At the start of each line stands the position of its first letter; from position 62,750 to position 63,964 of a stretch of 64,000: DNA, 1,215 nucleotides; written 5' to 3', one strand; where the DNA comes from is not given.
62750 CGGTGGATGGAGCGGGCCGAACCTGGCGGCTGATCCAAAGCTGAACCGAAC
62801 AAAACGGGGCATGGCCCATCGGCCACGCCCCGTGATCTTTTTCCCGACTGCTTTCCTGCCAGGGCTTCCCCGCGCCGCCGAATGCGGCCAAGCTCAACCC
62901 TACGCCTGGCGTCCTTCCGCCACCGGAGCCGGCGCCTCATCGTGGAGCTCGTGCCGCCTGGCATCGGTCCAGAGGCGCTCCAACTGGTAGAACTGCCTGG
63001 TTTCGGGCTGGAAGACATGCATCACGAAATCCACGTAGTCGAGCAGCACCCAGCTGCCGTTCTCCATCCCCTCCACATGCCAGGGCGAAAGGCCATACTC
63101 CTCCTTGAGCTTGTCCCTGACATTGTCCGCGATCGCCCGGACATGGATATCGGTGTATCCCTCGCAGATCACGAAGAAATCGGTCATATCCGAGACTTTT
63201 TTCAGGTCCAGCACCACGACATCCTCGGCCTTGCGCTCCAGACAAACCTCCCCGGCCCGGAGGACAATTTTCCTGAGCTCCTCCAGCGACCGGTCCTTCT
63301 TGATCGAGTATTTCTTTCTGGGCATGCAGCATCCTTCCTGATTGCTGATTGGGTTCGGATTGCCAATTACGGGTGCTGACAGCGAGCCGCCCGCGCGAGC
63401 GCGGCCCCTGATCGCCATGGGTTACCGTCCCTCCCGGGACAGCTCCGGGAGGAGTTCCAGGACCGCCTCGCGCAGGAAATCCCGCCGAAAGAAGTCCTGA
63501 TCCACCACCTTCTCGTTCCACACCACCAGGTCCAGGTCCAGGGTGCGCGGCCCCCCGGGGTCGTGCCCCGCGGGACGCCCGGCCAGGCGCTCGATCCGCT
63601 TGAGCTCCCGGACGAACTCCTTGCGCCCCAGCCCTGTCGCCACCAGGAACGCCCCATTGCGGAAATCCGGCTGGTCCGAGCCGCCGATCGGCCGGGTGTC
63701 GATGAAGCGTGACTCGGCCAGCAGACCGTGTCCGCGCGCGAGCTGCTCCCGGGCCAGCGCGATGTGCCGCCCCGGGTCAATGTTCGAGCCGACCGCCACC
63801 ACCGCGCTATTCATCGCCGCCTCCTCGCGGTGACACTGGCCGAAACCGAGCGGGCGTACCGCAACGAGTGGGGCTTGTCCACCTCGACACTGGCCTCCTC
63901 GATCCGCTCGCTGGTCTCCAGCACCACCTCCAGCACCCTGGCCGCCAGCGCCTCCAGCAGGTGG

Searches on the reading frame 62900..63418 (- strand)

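Call 68: search_protein_families(library=pfam, proteins=[window:62900-63418:-], max_evalue=0.00001)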
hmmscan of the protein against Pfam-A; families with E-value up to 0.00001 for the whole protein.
window:62900-63418:- (172 aa): 1 family
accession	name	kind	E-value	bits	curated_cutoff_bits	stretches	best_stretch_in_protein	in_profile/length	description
PF02410.21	RsfS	-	2.5e-33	114.6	21.6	1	57-150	5-98/98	Ribosomal silencing factor during starvation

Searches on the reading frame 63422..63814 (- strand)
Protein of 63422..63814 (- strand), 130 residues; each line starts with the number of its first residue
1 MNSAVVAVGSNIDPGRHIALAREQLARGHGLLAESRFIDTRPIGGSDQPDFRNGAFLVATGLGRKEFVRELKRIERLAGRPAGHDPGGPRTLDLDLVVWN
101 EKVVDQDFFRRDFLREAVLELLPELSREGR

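Call 68: search_protein_families(library=pfam, proteins=[window:63422-63814:-], max_evalue=0.00001)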
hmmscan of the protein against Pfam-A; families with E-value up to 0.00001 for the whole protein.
window:63422-63814:- (130 aa): 1 family
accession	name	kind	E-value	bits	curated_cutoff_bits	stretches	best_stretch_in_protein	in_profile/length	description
PF01288.25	HPPK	-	2.8e-19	70.1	25.7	1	5-122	1-115/116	7,8-dihydro-6-hydroxymethylpterin-pyrophosphokinase (HPPK)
